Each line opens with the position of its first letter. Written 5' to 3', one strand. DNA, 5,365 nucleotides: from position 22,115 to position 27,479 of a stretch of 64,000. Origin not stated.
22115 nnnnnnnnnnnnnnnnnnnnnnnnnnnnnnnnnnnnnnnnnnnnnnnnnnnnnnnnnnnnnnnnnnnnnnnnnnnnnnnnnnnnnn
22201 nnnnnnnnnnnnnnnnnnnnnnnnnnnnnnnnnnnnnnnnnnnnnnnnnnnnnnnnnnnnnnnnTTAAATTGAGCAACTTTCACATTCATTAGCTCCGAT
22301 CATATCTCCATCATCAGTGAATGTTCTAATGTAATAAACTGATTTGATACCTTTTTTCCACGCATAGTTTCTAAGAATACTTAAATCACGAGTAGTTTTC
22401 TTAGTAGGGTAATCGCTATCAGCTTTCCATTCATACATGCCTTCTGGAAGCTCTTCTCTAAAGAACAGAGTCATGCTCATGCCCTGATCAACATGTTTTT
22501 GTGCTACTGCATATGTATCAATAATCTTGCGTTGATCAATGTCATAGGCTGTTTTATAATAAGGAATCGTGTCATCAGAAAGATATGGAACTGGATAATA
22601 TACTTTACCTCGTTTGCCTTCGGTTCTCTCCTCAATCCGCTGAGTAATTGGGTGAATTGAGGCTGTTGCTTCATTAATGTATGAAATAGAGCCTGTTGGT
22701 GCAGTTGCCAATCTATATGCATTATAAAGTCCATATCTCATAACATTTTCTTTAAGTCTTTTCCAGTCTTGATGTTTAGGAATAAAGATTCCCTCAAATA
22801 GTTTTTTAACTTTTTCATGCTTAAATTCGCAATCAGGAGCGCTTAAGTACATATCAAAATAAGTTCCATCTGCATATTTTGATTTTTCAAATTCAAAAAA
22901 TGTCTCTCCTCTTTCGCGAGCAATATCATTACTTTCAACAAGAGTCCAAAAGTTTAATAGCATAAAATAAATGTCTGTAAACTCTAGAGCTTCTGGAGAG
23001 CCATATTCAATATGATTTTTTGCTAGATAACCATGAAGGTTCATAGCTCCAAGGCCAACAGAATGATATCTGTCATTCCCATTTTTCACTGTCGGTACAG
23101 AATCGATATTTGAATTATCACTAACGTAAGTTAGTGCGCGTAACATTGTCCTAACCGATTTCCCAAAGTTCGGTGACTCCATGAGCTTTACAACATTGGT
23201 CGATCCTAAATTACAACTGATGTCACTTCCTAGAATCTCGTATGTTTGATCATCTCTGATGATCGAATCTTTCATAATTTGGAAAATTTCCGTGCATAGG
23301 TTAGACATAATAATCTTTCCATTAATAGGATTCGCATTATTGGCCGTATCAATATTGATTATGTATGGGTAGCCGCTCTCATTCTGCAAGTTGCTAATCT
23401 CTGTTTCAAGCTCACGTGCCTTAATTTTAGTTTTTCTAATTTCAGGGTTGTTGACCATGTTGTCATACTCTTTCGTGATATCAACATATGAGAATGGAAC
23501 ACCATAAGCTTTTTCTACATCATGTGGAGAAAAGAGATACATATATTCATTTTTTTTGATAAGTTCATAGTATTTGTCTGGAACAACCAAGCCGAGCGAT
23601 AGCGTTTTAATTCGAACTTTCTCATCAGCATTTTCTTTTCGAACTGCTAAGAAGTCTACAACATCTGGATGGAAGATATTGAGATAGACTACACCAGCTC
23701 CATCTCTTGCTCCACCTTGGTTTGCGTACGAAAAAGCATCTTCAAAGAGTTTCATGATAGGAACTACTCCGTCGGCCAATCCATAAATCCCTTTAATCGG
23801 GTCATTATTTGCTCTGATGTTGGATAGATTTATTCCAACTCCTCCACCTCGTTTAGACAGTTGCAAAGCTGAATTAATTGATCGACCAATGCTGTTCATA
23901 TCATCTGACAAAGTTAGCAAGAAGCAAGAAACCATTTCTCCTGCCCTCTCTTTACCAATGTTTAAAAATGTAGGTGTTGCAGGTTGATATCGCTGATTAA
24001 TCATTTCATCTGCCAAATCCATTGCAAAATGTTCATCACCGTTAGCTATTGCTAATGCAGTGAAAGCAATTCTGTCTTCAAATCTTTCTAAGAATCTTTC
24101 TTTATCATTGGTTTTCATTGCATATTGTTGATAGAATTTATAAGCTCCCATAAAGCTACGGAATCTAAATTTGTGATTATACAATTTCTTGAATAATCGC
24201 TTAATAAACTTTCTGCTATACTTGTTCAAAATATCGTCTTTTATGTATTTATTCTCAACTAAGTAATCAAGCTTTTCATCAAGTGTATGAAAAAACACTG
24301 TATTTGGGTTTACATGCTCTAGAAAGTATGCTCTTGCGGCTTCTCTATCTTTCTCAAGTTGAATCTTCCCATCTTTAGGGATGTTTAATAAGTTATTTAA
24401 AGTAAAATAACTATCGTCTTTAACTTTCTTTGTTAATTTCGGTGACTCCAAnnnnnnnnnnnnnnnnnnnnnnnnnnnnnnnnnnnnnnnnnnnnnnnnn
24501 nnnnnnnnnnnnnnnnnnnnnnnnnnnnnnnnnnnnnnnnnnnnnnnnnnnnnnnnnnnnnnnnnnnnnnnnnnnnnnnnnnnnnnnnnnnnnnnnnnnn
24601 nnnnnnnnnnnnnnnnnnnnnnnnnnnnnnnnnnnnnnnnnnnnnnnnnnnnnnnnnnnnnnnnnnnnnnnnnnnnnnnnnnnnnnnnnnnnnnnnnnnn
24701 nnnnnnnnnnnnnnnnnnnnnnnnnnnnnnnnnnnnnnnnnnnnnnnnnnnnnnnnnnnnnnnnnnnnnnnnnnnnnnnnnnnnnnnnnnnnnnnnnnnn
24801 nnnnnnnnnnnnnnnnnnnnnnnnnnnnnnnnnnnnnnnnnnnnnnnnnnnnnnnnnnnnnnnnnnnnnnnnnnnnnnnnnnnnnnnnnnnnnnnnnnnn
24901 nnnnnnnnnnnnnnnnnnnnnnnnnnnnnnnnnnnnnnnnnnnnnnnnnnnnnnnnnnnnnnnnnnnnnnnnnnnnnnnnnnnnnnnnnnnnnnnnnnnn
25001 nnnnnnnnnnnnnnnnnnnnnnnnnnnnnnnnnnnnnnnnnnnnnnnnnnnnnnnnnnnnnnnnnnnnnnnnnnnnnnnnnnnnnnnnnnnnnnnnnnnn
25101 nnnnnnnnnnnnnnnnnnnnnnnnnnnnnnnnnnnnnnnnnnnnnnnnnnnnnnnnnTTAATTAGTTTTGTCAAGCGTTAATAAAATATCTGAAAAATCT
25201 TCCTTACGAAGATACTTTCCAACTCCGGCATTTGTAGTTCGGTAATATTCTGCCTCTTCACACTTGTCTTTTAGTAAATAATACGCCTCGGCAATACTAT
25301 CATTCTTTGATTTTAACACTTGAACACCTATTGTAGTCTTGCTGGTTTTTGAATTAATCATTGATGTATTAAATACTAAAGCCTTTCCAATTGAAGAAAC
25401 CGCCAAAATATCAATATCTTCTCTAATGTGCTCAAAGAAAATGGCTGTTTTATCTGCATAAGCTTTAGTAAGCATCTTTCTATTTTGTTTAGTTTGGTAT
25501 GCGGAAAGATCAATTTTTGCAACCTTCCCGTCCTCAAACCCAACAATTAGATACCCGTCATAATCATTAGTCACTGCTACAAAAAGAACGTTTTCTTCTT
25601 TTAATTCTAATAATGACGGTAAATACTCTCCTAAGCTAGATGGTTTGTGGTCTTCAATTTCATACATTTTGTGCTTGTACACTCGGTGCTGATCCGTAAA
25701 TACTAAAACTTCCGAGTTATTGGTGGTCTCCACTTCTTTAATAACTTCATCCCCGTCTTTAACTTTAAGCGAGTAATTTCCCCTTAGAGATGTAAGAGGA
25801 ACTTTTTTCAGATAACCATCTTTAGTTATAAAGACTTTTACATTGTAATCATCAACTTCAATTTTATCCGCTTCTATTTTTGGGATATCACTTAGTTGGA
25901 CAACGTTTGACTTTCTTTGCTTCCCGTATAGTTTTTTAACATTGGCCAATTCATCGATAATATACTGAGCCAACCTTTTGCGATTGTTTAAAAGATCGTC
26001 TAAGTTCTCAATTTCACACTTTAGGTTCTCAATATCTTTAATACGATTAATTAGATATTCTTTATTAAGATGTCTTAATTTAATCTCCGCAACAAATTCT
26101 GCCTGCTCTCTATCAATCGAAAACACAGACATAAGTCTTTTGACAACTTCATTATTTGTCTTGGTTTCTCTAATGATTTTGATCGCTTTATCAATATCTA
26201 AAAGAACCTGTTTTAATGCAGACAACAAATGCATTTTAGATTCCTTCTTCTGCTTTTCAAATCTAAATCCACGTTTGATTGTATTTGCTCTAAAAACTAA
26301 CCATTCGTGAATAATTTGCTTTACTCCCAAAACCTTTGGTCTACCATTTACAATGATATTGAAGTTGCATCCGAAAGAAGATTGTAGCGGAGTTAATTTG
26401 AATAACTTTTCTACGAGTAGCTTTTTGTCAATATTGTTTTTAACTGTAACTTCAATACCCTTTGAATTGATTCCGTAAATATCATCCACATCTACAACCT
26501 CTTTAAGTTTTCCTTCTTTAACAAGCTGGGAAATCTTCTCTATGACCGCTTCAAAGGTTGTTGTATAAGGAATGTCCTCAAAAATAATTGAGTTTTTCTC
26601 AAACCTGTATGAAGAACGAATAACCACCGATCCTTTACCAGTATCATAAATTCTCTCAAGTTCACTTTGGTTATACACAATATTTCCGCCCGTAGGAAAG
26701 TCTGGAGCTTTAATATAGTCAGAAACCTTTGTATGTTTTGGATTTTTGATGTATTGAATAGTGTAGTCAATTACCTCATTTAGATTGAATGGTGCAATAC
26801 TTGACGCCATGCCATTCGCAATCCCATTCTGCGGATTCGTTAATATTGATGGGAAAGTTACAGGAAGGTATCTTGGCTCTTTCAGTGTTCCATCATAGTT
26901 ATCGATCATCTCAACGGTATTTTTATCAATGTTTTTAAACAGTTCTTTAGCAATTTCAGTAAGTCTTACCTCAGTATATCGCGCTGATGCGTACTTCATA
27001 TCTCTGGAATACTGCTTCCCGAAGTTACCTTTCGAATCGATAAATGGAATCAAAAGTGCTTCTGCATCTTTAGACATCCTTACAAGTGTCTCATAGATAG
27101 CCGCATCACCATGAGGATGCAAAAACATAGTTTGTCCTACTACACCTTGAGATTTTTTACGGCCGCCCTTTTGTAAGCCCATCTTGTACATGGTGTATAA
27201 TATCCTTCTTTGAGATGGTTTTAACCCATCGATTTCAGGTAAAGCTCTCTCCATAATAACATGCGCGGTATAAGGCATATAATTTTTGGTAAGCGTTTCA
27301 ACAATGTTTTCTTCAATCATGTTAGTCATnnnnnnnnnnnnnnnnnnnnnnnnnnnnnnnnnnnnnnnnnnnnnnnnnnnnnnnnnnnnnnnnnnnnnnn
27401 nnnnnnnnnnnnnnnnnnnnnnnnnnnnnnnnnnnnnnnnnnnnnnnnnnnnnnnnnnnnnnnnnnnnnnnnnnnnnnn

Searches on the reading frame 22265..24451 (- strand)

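Call 16: search_protein_families(library=pfam, proteins=[window:22265-24451:-], max_evalue=0.01)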
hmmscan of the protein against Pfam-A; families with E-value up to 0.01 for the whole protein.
window:22265-24451:- (728 aa): 3 families
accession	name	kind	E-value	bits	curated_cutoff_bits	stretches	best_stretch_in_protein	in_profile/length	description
PF02867.20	Ribonuc_red_lgC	-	7.6e-163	543.3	23.9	1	174-708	1-523/523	Ribonucleotide reductase, barrel domain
PF08343.15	RNR_N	-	7.1e-30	103.3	29.4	1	15-95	1-82/82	Ribonucleotide reductase N-terminal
PF00317.26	Ribonuc_red_lgN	-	1.7e-15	57.2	28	1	97-169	2-76/77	Ribonucleotide reductase, all-alpha domain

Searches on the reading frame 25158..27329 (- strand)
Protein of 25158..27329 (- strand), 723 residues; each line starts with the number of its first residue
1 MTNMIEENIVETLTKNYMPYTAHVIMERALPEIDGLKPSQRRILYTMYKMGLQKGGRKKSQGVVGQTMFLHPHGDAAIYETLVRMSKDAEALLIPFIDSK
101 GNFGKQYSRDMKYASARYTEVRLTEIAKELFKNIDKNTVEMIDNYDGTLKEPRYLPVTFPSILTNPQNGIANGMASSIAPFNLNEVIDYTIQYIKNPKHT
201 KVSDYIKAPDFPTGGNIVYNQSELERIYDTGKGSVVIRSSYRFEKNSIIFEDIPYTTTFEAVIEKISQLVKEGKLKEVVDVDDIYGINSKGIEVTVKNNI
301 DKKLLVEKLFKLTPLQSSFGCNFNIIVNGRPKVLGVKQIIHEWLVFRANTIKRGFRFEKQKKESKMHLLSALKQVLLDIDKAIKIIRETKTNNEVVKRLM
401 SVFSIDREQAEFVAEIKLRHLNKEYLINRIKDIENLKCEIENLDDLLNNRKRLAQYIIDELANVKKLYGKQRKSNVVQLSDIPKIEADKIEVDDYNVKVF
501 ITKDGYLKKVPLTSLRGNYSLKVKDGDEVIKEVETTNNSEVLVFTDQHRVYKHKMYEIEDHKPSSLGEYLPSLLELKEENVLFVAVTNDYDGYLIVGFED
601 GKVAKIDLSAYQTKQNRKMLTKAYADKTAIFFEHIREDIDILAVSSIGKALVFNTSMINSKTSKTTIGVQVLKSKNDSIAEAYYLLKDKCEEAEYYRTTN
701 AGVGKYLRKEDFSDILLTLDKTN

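Call 16: search_protein_families(library=pfam, proteins=[window:25158-27329:-], max_evalue=0.01)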
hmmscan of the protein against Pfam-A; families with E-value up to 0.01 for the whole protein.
window:25158-27329:- (723 aa): 3 families
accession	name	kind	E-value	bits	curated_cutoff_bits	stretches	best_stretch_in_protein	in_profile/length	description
PF00521.26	DNA_topoisoIV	-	2.7e-122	409.2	31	1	28-461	1-431/432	DNA gyrase/topoisomerase IV, subunit A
PF03989.18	DNA_gyraseA_C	-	0.00054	19.8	27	0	499-516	4-21/48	DNA gyrase C-terminal domain, beta-propeller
PF10387.14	DUF2442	-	0.0017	19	23.9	1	584-641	2-63/72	Protein of unknown function (DUF2442)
